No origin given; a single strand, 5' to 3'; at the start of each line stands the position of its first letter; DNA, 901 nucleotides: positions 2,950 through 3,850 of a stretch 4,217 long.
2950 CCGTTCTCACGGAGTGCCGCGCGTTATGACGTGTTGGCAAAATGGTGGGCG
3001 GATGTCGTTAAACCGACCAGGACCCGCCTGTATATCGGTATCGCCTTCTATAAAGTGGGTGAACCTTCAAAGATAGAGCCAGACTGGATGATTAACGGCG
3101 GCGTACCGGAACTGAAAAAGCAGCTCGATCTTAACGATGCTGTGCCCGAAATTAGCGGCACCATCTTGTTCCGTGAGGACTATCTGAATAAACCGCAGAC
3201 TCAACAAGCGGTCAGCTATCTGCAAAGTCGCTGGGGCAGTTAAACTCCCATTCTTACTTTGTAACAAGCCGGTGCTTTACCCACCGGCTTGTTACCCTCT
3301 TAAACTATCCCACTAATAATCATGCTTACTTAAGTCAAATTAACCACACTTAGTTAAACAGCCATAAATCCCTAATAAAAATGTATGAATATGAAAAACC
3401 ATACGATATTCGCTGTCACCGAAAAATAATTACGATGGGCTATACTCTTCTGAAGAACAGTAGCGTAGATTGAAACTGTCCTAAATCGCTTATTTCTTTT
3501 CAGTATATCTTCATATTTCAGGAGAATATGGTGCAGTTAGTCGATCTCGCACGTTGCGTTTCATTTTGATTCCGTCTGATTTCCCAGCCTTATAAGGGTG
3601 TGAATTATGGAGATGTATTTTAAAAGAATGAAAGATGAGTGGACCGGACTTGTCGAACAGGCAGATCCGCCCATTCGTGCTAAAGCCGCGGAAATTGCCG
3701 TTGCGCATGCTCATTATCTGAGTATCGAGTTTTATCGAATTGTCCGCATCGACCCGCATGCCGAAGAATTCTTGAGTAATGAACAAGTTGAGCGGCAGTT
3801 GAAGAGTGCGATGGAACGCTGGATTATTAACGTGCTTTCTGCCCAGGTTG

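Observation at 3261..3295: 14-bp perfect stem-loop after digH lacking a proper U-tract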

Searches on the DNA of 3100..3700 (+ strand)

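Call 6: search_dna_similar(query=window:3100-3700:+, collection=ecoli_genomes, mode=near, max_rows=30, rows=spread)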
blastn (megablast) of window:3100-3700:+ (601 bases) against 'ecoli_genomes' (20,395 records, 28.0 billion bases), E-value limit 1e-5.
Records with a match: 5414; places in all: 5424; records where one place covers at least 80% of the query: 4344.
Genomes with a match: 5413 of 5426; with a place that covers at least 80% of the query: 4343. Places per genome that has any: lowest 1, median 1, highest 2. On chromosomes: 5419 places; on plasmids: 5.
Best place of each record, by identity: >=99% 1159; 95-99% 1144; 90-95% 3108; 80-90% 3.
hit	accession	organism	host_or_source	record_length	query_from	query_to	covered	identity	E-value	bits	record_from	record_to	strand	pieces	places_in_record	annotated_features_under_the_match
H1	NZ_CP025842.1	Escherichia coli strain 720632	Homo sapiens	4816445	1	601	100%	100.0%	0e+0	1110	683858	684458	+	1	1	digH: family 10 glycosylhydrolase | dosC: diguanylate cyclase DosC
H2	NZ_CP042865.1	Escherichia coli strain ATCC BAA-196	missing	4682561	1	601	100%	100.0%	0e+0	1110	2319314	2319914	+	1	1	digH: family 10 glycosylhydrolase | dosC: diguanylate cyclase DosC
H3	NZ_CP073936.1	Escherichia coli strain MB56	Poultry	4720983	1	601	100%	100.0%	0e+0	1110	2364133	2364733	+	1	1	digH: family 10 glycosylhydrolase | dosC: diguanylate cyclase DosC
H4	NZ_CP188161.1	Escherichia coli strain TUM24566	Laboratory developed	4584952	1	601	100%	100.0%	0e+0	1110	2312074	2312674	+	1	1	digH: family 10 glycosylhydrolase | dosC: diguanylate cyclase DosC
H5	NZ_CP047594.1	Escherichia coli strain LD27-1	feces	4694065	1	601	100%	99.8%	0e+0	1105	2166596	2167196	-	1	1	digH: family 10 glycosylhydrolase | dosC: diguanylate cyclase DosC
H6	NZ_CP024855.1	Escherichia coli strain AR_0011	missing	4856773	1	601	100%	99.7%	0e+0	1099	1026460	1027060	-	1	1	digH: family 10 glycosylhydrolase | dosC: diguanylate cyclase DosC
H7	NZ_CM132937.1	Escherichia coli strain 167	Homo sapiens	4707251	1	601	100%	99.7%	0e+0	1099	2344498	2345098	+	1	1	digH: family 10 glycosylhydrolase | dosC: diguanylate cyclase DosC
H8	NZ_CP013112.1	Escherichia coli strain YD786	Homo sapiens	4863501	1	601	100%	95.6%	0e+0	972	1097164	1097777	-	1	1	digH: family 10 glycosylhydrolase | dosC: diguanylate cyclase DosC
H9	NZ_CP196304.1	Escherichia coli strain ECamp52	Homo sapiens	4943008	1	601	100%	95.6%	0e+0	972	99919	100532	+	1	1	digH: family 10 glycosylhydrolase | dosC: diguanylate cyclase DosC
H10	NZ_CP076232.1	Escherichia coli O157:H7 strain 7.1_Anguil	Rectal swab of live bovine cattle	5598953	1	601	100%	95.4%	0e+0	966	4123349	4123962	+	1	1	digH: family 10 glycosylhydrolase | dosC: diguanylate cyclase DosC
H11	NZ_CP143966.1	Escherichia coli strain PNUSAE147324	missing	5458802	1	601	100%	95.4%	0e+0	966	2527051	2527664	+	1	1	digH: family 10 glycosylhydrolase | dosC: diguanylate cyclase DosC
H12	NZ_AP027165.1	Escherichia coli strain H19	Homo sapiens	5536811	1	601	100%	95.3%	0e+0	961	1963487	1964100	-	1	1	digH: family 10 glycosylhydrolase | dosC: diguanylate cyclase DosC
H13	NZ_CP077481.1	Escherichia coli O111:H8 strain 99.1145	bovine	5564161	1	601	100%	95.1%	0e+0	955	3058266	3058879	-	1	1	digH: family 10 glycosylhydrolase | dosC: diguanylate cyclase DosC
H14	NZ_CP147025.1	Escherichia coli strain KCTC 2571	feces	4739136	1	601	100%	95.0%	0e+0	946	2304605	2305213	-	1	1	digH: family 10 glycosylhydrolase | dosC: diguanylate cyclase DosC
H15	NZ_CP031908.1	Escherichia coli O103:H2 strain FWSEC0007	Homo sapiens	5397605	1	600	100%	94.9%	0e+0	948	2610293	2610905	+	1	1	digH: family 10 glycosylhydrolase | dosC: diguanylate cyclase DosC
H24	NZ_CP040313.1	Escherichia coli strain M7638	missing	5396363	1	601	100%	93.3%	0e+0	883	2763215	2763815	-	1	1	digH: family 10 glycosylhydrolase | dosC: diguanylate cyclase DosC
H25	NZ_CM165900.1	Escherichia coli strain N17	Homo sapiens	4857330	1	462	77%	94.1%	0e+0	710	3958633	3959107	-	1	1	digH: family 10 glycosylhydrolase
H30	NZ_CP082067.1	Escherichia coli strain MS20673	Homo sapiens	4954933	1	189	31%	97.4%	1e-84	322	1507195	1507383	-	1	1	digH: family 10 glycosylhydrolase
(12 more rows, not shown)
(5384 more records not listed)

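Call 7: search_rna_families(source=window, threshold=evalue, max_evalue=10, start=3100, end=3700)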
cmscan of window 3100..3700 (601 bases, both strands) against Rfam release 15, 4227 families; matches with E-value up to 10: 3.
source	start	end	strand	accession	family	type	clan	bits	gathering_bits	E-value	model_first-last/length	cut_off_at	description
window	3172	3299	+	RF01485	rli61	Cis-reg;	-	24.2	50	0.048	1-106/106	no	Listeria sRNA rli61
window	3254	3356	+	RF00540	snopsi18S-1854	Gene; snRNA; snoRNA; HACA-box;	-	19.1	40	1.6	1-156/156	no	Small nucleolar RNA psi18S-1854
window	3257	3299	+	RF01695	C4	Gene; antisense;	CL00128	17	45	1.8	1-87/87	no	C4 antisense RNA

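Call 8: get_annotated_region(hit=H30, flank=3000)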
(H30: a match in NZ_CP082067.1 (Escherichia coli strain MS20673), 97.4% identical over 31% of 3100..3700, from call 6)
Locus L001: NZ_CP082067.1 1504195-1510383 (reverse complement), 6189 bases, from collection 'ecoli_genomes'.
description: Escherichia coli strain MS20673 chromosome, complete genome
organism: Escherichia coli strain MS20673 (NCBI taxid 562)
replicon: chromosome; assembly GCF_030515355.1
host: Homo sapiens; source: CSF; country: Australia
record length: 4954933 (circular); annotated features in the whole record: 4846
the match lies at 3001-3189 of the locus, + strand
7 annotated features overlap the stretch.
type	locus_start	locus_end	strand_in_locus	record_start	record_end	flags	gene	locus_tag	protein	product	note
CDS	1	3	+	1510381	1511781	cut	gadB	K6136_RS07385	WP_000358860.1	glutamate decarboxylase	-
CDS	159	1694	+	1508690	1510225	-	gadC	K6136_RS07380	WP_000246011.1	acid resistance gamma-aminobutyrate antiporter GadC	-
CDS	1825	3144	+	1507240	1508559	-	digH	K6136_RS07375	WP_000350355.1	family 10 glycosylhydrolase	-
CDS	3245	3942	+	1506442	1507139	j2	-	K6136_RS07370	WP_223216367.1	IS1 family transposase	programmed frameshift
CDS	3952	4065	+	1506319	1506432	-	sra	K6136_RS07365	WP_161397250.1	stationary-phase-induced ribosome-associated protein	-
CDS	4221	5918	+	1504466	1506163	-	maeA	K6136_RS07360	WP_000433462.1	malate dehydrogenase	-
CDS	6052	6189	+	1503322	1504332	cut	adhP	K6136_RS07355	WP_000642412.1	alcohol dehydrogenase AdhP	-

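Call 9: get_annotated_region(hit=H25, flank=3000)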
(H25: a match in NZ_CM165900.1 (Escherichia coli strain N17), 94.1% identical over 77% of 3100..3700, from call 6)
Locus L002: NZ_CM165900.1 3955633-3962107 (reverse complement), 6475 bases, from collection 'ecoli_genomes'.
description: Escherichia coli strain N17 chromosome, whole genome shotgun sequence
organism: Escherichia coli strain N17 (NCBI taxid 562)
replicon: chromosome; assembly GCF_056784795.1
host: Homo sapiens; source: CSF; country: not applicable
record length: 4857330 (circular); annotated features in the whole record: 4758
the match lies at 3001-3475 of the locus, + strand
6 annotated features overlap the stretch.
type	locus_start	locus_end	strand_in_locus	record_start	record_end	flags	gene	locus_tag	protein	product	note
CDS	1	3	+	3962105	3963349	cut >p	gad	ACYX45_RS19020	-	glutamate decarboxylase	incomplete; partial in the middle of a contig; missing N-terminus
CDS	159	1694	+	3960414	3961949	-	gadC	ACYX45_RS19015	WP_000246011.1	acid resistance gamma-aminobutyrate antiporter GadC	-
CDS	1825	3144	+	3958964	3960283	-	digH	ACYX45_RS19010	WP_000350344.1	family 10 glycosylhydrolase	-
CDS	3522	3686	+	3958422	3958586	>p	-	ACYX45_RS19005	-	diguanylate cyclase domain-containing protein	incomplete; partial in the middle of a contig; missing N-terminus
CDS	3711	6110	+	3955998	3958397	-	dosP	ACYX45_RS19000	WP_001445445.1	oxygen-sensing cyclic-di-GMP phosphodiesterase DosP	-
CDS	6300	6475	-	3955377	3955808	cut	osmC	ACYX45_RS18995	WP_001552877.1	peroxiredoxin OsmC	-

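Call 10: get_annotated_region(hit=H24, flank=1500)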
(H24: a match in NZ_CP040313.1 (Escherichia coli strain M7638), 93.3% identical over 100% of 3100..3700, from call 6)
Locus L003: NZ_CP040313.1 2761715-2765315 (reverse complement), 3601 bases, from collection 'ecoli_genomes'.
description: Escherichia coli strain M7638 chromosome, complete genome
organism: Escherichia coli strain M7638 (NCBI taxid 562)
replicon: chromosome; assembly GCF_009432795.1
host: -; source: missing; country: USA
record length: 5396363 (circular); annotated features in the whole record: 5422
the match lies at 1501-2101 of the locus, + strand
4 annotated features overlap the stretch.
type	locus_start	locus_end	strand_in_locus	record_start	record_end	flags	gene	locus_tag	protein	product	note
CDS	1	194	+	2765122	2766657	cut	gadC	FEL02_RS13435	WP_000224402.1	acid resistance gamma-aminobutyrate antiporter GadC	-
CDS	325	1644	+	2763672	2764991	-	digH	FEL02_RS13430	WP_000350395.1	family 10 glycosylhydrolase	-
CDS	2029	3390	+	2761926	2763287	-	dosC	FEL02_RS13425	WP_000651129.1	diguanylate cyclase DosC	-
CDS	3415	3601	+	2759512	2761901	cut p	dosP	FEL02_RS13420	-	oxygen-sensing cyclic-di-GMP phosphodiesterase DosP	frameshifted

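Call 14: search_dna_similar(query=window:3251-3305:+, collection=ecoli_genomes, mode=distant, max_evalue=10, max_rows=30, rows=spread)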
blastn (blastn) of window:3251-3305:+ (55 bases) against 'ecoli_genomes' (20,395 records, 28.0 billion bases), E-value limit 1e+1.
Records with a match: 5414; places in all: 10323; records where one place covers at least 80% of the query: 4829.
Genomes with a match: 5413 of 5426; with a place that covers at least 80% of the query: 4828. Places per genome that has any: lowest 1, median 2, highest 4. On chromosomes: 10313 places; on plasmids: 10.
Best place of each record, by identity: >=99% 1339; 95-99% 3188; 90-95% 869; 80-90% 18.
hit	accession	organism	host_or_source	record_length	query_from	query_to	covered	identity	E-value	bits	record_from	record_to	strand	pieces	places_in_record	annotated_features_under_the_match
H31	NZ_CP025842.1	Escherichia coli strain 720632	Homo sapiens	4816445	1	55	100%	100.0%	4e-19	100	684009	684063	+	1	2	none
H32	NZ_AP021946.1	Escherichia coli strain WP2-S18-ESBL-08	-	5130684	1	55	100%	100.0%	4e-19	100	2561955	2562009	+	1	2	none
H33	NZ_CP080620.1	Escherichia coli strain TOP10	-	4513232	1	55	100%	100.0%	4e-19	100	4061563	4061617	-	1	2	none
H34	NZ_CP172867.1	Escherichia coli strain 35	Bos taurus taurus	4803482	1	55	100%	100.0%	4e-19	100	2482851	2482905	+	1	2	none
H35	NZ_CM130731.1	Escherichia coli strain IAL7252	Homo sapiens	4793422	1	55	100%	100.0%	4e-19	100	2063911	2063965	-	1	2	none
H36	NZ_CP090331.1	Escherichia coli strain ECO11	Homo sapiens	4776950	1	55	100%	100.0%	4e-19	100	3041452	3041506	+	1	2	none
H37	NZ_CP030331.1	Escherichia coli strain AR_452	missing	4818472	1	55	100%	98.2%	2e-17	96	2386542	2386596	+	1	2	none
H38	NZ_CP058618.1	Escherichia coli strain JS316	Homo sapiens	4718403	1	55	100%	98.2%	2e-17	96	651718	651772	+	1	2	none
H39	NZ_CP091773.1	Escherichia coli strain SWYH.B349aT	Equus ferus caballus (Thoroughbred)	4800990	1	55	100%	98.2%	2e-17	96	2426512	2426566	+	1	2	none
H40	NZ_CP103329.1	Escherichia coli strain ZY22049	feces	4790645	1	55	100%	98.2%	2e-17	96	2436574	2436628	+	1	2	none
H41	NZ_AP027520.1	Escherichia coli strain LR-31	Homo sapiens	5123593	1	55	100%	98.2%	2e-17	96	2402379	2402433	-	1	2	none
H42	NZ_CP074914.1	Escherichia coli strain 08_3323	Homo sapiens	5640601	1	55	100%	98.2%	2e-17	96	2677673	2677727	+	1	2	none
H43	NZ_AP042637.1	Escherichia coli strain OkiPb01706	bovine feces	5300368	1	55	100%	98.2%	2e-17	96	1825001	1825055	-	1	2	none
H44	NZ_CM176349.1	Escherichia coli strain CAVP773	Homo sapiens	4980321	1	55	100%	98.2%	2e-17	96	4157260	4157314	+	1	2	none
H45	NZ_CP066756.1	Escherichia coli O157:H7 strain ECP19-798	missing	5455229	1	55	100%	96.4%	2e-16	92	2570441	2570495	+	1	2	none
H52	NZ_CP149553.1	Escherichia coli strain 1604D011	Sus scrofa domesticus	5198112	1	55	100%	94.5%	8e-15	87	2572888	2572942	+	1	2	none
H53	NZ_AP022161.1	Escherichia coli strain WP5-S18-ESBL-08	-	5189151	1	54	98%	94.4%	4e-13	82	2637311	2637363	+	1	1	none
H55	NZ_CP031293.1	Escherichia coli strain EC17GD31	Homo sapiens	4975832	1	54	98%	92.6%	4e-12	77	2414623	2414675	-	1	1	none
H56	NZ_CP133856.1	Escherichia coli strain ES1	Homo sapiens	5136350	1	54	98%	90.7%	2e-11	76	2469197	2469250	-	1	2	none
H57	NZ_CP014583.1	Escherichia coli strain CFSAN004176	Homo sapiens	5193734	3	45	78%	100.0%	1e-12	79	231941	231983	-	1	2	none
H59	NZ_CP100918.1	Escherichia coli strain ET745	sediment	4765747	3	45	78%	97.7%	5e-11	74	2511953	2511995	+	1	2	none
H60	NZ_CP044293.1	Escherichia coli strain P276M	Healthy human (stool)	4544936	3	26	44%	100.0%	3e-2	45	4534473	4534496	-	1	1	none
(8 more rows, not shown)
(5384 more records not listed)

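Call 16: get_annotated_region(hit=H57, flank=2500)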
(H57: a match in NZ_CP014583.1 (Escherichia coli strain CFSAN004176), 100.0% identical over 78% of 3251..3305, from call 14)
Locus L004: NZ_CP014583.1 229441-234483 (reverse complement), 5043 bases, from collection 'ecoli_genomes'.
description: Escherichia coli strain CFSAN004176 chromosome, complete genome
organism: Escherichia coli strain CFSAN004176 (NCBI taxid 562)
replicon: chromosome; assembly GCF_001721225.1
host: Homo sapiens; source: missing; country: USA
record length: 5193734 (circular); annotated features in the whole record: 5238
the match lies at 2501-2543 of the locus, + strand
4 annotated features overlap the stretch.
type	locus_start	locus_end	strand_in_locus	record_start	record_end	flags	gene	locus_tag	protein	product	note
CDS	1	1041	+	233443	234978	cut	gadC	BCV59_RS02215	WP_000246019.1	acid resistance gamma-aminobutyrate antiporter GadC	-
CDS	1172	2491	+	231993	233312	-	digH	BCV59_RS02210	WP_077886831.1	family 10 glycosylhydrolase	-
CDS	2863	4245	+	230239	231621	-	dosC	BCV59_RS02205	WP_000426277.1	diguanylate cyclase DosC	-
CDS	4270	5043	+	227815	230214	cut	dosP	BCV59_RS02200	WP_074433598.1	oxygen-sensing cyclic-di-GMP phosphodiesterase DosP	-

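Call 17: get_annotated_region(hit=H60, flank=2500)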
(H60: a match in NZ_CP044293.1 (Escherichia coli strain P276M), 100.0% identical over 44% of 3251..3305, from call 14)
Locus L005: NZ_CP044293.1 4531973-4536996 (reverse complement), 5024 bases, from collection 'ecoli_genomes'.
description: Escherichia coli strain P276M chromosome, complete genome
organism: Escherichia coli strain P276M (NCBI taxid 562)
replicon: chromosome; assembly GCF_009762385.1
host: -; source: Healthy human (stool); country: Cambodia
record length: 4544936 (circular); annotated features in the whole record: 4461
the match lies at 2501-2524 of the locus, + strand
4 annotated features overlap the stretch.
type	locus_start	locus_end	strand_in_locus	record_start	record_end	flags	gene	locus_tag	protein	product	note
CDS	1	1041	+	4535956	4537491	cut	gadC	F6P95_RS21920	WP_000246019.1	acid resistance gamma-aminobutyrate antiporter GadC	-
CDS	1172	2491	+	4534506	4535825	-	digH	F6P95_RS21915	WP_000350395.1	family 10 glycosylhydrolase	-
CDS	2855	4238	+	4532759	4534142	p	dosC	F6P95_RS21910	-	diguanylate cyclase DosC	frameshifted; internal stop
CDS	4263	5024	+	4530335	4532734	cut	dosP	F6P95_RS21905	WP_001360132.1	oxygen-sensing cyclic-di-GMP phosphodiesterase DosP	-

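Call 18: get_annotated_region(hit=H56, flank=600)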
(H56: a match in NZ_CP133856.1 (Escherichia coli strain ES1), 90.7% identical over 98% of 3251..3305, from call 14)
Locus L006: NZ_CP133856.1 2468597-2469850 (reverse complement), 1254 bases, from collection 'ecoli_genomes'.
description: Escherichia coli strain ES1 chromosome, complete genome
organism: Escherichia coli strain ES1 (NCBI taxid 562)
replicon: chromosome; assembly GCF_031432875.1
host: Homo sapiens; source: rectal swab; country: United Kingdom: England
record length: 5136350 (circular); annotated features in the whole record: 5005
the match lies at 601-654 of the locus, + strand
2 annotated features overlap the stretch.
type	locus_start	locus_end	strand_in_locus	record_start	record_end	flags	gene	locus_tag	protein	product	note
CDS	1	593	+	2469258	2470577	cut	digH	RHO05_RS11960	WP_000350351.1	family 10 glycosylhydrolase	-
CDS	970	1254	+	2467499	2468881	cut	dosC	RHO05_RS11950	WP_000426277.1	diguanylate cyclase DosC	-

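Call 19: get_annotated_region(hit=H53, flank=600)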
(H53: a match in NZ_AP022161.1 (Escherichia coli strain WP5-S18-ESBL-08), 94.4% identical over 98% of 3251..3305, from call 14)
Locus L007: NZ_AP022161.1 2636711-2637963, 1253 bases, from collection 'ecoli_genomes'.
description: Escherichia coli strain WP5-S18-ESBL-08 chromosome, complete genome
organism: Escherichia coli strain WP5-S18-ESBL-08 (NCBI taxid 562)
replicon: chromosome; assembly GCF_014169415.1
host: -; source: -; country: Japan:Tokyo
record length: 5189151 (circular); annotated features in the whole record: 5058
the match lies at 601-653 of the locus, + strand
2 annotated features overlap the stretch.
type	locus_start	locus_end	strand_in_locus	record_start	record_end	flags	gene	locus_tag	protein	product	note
CDS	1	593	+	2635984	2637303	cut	digH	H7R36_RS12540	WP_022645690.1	family 10 glycosylhydrolase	-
CDS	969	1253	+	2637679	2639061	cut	dosC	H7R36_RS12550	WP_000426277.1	diguanylate cyclase DosC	-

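Call 24: search_dna_similar(query=window:3200-3330:+, collection=ecoli_genomes, mode=near, max_rows=60, rows=best)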
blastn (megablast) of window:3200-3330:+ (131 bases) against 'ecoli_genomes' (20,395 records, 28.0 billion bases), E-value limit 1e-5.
Records with a match: 5126; places in all: 5127; records where one place covers at least 80% of the query: 5122.
Genomes with a match: 5125 of 5426; with a place that covers at least 80% of the query: 5121. Places per genome that has any: lowest 1, median 1, highest 2. On chromosomes: 5123 places; on plasmids: 4.
Best place of each record, by identity: >=99% 1158; 95-99% 3271; 90-95% 697.
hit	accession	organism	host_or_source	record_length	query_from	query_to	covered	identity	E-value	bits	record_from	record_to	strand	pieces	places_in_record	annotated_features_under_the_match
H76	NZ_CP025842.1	Escherichia coli strain 720632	Homo sapiens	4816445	1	131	100%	100.0%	2e-61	243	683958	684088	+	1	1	digH: family 10 glycosylhydrolase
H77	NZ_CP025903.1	Escherichia coli strain 300709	Homo sapiens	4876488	1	131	100%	100.0%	2e-61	243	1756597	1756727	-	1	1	digH: family 10 glycosylhydrolase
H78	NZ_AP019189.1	Escherichia coli strain M217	Homo sapiens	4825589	1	131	100%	100.0%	2e-61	243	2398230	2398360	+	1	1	digH: family 10 glycosylhydrolase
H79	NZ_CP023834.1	Escherichia coli strain 4/2-1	Homo sapiens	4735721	1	131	100%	100.0%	2e-61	243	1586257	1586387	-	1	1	digH: family 10 glycosylhydrolase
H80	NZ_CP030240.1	Escherichia coli strain ER1709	-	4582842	1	131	100%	100.0%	2e-61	243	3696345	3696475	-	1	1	digH: family 10 glycosylhydrolase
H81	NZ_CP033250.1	Escherichia coli strain ECCHD184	chicken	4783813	1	131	100%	100.0%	2e-61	243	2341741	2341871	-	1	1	digH: family 10 glycosylhydrolase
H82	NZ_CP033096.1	Escherichia coli strain CP53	pig feces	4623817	1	131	100%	100.0%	2e-61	243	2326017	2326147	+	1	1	digH: family 10 glycosylhydrolase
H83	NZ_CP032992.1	Escherichia coli strain W5-6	Jin River water W5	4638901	1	131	100%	100.0%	2e-61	243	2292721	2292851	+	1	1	digH: family 10 glycosylhydrolase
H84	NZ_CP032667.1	Escherichia coli str. K-12 substr. MG1655 strain K-12 ...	Laboratory strain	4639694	1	131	100%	100.0%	2e-61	243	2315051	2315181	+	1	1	digH: family 10 glycosylhydrolase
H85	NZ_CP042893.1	Escherichia coli strain CFSAN061772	missing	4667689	1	131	100%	100.0%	2e-61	243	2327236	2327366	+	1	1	digH: family 10 glycosylhydrolase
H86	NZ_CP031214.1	Escherichia coli strain C600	Homo sapiens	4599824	1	131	100%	100.0%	2e-61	243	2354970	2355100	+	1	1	digH: family 10 glycosylhydrolase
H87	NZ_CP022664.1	Escherichia coli strain FORC 064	cucumber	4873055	1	131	100%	100.0%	2e-61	243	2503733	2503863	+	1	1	digH: family 10 glycosylhydrolase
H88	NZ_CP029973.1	Escherichia coli strain 51008369SK1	Dog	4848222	1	131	100%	100.0%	2e-61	243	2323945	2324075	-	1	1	digH: family 10 glycosylhydrolase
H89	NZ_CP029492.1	Escherichia coli strain HS30-1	Homo sapiens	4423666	1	131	100%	100.0%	2e-61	243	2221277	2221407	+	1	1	digH: family 10 glycosylhydrolase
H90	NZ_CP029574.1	Escherichia coli strain DA33133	Homo sapiens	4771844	1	131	100%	100.0%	2e-61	243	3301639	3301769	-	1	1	digH: family 10 glycosylhydrolase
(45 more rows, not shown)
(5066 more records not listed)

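Call 42: search_dna_similar(query=L005:2480-2580:+, collection=ecoli_genomes, mode=near, max_rows=12)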
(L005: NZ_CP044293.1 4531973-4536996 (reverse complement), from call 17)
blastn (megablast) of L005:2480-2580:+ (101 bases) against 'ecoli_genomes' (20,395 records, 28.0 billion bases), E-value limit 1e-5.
Records with a match: 679; places in all: 679; records where one place covers at least 80% of the query: 1.
Genomes with a match: 679 of 5426; with a place that covers at least 80% of the query: 1. Places per genome that has any: lowest 1, median 1, highest 1. On chromosomes: 679 places; on plasmids: 0.
Best place of each record, by identity: >=99% 675; 95-99% 4.
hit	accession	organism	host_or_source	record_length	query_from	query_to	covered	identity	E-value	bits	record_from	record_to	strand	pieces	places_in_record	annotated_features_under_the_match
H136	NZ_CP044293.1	Escherichia coli strain P276M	Healthy human (stool)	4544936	1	101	100%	100.0%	7e-45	187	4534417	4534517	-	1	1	digH: family 10 glycosylhydrolase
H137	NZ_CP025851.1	Escherichia coli strain 510016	Homo sapiens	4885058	1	45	45%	100.0%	9e-14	84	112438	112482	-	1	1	digH: family 10 glycosylhydrolase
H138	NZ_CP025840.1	Escherichia coli strain 214-4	Homo sapiens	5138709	1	45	45%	100.0%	9e-14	84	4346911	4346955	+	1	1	digH: family 10 glycosylhydrolase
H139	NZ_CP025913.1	Escherichia coli strain 203740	Homo sapiens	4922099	1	45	45%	100.0%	9e-14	84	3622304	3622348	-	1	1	digH: family 10 glycosylhydrolase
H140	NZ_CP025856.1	Escherichia coli strain 504838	Homo sapiens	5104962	1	45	45%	100.0%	9e-14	84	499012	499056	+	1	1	digH: family 10 glycosylhydrolase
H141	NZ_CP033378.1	Escherichia coli strain L73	goose anus swab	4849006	1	45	45%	100.0%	9e-14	84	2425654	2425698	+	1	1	digH: family 10 glycosylhydrolase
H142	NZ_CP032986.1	Escherichia coli strain BE2-5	egret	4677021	1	45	45%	100.0%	9e-14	84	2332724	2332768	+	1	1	digH: family 10 glycosylhydrolase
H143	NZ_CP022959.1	Escherichia coli ATCC 8739 strain ATCC 8739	stepwise adaptation to AgNO3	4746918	1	45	45%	100.0%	9e-14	84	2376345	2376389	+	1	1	digH: family 10 glycosylhydrolase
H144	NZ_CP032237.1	Escherichia coli strain ECCWS199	chicken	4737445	1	45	45%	100.0%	9e-14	84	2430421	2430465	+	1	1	digH: family 10 glycosylhydrolase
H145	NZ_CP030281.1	Escherichia coli strain E308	Broiler chicken farm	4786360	1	45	45%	100.0%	9e-14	84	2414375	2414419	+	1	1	digH: family 10 glycosylhydrolase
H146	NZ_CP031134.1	Escherichia coli strain CFSAN064035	biological fluid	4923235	1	45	45%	100.0%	9e-14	84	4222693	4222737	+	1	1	digH: family 10 glycosylhydrolase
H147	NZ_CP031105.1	Escherichia coli strain AMSCJX02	Giant panda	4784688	1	45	45%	100.0%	9e-14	84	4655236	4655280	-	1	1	digH: family 10 glycosylhydrolase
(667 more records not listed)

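Call 57: get_annotated_region(hit=H52, flank=100)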
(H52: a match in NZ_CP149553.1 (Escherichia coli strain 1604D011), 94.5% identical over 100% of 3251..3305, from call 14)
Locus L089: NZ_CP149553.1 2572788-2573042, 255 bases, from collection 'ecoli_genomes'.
description: Escherichia coli strain 1604D011 chromosome, complete genome
organism: Escherichia coli strain 1604D011 (NCBI taxid 562)
replicon: chromosome; assembly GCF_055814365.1
host: Sus scrofa domesticus; source: feces; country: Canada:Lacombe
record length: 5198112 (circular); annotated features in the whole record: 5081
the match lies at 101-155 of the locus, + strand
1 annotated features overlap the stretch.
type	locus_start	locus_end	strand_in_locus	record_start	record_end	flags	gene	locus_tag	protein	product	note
CDS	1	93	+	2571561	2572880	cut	digH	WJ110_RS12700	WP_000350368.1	family 10 glycosylhydrolase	-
